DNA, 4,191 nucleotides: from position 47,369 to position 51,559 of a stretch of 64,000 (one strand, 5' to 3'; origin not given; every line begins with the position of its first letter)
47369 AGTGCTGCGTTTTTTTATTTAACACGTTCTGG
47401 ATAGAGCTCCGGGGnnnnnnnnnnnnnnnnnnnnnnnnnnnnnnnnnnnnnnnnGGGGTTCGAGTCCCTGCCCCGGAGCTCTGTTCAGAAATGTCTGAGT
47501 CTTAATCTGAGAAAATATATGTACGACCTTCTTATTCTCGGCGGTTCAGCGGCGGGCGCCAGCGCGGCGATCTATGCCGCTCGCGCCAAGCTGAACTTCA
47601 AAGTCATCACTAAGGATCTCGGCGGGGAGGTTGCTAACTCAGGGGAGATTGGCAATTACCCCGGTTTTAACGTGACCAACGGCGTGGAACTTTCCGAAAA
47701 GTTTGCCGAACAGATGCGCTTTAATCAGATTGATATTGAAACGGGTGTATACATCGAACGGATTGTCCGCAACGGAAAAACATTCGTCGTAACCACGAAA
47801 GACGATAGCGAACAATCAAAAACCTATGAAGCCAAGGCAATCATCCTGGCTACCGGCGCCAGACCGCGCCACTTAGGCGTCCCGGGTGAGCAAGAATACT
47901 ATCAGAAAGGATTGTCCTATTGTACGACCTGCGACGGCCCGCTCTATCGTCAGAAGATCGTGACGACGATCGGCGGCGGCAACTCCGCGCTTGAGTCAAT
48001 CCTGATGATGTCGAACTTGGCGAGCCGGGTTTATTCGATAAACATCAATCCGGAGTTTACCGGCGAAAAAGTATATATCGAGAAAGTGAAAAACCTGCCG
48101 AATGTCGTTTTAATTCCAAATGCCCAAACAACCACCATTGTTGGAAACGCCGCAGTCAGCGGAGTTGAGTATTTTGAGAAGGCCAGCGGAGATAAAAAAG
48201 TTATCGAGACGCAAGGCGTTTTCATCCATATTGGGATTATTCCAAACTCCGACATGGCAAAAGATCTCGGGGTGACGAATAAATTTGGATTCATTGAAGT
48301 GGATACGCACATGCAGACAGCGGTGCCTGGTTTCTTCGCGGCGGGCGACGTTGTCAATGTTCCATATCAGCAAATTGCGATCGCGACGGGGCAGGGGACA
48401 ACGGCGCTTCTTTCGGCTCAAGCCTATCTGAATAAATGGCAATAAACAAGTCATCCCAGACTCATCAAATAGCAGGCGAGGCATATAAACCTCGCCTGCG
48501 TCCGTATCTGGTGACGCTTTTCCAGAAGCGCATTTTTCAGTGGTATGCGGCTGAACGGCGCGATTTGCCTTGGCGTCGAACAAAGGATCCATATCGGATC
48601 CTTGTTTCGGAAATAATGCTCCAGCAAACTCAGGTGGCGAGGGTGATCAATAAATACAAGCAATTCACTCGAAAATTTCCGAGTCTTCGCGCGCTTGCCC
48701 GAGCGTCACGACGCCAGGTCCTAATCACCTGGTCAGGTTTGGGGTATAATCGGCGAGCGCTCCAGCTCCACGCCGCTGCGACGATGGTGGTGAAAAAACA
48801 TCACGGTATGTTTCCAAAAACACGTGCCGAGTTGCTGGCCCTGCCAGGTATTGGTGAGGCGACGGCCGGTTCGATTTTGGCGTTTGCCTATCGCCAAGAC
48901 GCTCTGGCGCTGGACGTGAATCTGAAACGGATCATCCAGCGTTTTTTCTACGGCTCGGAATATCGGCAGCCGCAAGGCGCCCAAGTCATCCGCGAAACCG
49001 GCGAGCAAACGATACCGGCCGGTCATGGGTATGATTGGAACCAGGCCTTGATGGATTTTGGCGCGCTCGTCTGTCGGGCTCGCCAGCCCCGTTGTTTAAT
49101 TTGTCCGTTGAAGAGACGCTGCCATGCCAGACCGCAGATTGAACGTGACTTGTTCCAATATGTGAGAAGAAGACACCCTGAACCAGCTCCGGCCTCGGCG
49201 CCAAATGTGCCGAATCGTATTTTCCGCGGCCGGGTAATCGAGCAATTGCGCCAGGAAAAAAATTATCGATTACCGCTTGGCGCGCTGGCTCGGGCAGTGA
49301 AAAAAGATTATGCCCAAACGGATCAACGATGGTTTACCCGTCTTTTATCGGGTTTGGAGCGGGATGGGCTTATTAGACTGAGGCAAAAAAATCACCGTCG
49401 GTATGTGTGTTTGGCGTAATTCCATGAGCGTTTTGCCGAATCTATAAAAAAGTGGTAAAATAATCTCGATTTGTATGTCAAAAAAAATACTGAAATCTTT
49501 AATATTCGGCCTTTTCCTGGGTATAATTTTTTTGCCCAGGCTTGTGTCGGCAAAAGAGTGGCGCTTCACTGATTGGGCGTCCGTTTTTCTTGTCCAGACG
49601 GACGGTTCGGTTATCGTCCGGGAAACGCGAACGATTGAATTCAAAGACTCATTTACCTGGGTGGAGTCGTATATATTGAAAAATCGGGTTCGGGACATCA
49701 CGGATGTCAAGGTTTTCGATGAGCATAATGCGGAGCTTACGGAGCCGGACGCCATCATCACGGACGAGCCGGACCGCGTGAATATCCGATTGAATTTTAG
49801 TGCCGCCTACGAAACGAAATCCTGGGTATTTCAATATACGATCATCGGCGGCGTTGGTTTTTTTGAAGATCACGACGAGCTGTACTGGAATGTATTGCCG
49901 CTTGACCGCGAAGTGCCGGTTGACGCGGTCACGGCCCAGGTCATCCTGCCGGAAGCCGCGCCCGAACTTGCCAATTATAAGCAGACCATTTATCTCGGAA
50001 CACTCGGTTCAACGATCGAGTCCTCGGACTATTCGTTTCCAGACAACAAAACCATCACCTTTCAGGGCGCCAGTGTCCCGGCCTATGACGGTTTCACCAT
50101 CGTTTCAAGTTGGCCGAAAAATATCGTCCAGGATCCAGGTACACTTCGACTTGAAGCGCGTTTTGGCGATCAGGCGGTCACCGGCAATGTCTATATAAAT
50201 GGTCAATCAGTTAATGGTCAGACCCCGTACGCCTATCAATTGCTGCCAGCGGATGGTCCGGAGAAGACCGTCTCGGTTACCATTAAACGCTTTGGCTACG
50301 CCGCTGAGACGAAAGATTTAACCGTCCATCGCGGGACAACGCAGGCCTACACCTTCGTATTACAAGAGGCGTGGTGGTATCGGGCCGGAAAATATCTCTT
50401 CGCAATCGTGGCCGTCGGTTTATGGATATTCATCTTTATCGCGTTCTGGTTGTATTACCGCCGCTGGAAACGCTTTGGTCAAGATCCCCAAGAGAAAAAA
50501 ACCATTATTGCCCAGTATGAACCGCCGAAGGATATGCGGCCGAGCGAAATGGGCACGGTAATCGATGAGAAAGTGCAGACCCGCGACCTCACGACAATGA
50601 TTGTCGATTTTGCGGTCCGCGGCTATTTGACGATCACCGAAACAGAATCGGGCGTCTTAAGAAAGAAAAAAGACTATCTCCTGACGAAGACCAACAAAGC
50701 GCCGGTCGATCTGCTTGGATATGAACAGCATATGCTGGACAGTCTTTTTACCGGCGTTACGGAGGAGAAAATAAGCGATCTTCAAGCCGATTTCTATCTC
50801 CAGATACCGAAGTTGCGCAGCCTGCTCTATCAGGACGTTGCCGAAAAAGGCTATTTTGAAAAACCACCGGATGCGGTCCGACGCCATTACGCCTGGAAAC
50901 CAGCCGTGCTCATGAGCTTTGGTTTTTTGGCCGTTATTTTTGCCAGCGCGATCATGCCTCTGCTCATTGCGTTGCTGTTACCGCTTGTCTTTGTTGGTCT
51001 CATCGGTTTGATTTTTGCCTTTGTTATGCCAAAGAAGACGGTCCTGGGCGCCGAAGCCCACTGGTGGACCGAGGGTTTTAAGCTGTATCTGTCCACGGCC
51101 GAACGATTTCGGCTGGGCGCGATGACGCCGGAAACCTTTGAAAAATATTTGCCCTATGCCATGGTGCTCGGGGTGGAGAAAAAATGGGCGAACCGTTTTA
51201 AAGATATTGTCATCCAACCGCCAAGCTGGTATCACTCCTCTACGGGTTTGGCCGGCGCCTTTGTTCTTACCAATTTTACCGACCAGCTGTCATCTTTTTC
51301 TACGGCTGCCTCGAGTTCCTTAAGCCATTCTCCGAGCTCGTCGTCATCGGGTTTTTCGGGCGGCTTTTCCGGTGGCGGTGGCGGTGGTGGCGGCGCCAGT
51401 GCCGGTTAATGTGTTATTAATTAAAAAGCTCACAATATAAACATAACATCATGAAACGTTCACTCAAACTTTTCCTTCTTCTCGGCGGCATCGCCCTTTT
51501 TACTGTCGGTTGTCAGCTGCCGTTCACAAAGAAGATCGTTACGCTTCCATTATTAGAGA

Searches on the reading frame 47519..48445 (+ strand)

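Call 15: search_protein_families(library=pfam, proteins=[window:47519-48445:+], max_evalue=0.001)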
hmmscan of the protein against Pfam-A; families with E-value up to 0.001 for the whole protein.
window:47519-48445:+ (308 aa): 6 families
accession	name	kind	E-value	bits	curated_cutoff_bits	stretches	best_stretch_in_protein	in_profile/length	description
PF07992.20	Pyr_redox_2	-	1.3e-43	149.9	26.1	1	2-293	1-291/291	Pyridine nucleotide-disulphide oxidoreductase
PF13738.12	Pyr_redox_3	-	3.4e-16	59.8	30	1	56-276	81-305/305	Pyridine nucleotide-disulphide oxidoreductase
PF00070.33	Pyr_redox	-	6.5e-08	33.4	22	1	148-217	2-78/82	Pyridine nucleotide-disulphide oxidoreductase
PF00890.30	FAD_binding_2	-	1.2e-06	28.5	20.4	0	51-117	137-206/414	FAD binding domain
PF13434.12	Lys_Orn_oxgnase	-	3.8e-05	23.4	21.3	1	60-165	106-208/339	L-lysine 6-monooxygenase/L-ornithine 5-monooxygenase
PF01266.30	DAO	-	0.00012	22.2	27.9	0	54-119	147-209/353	FAD dependent oxidoreductase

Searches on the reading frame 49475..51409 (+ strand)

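Call 15: search_protein_families(library=pfam, proteins=[window:49475-51409:+], max_evalue=0.001)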
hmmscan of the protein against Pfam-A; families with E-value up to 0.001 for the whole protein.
window:49475-51409:+ (644 aa): 2 families
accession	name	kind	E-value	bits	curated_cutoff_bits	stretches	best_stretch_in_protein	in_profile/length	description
PF20990.2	DUF2207_C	-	1.1e-37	130.5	33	1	347-575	3-247/247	Predicted membrane protein (DUF2207) C-terminal domain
PF09972.14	DUF2207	-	6.7e-15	56.2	24.4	1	39-213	10-172/172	Predicted membrane protein (DUF2207) N-terminal domain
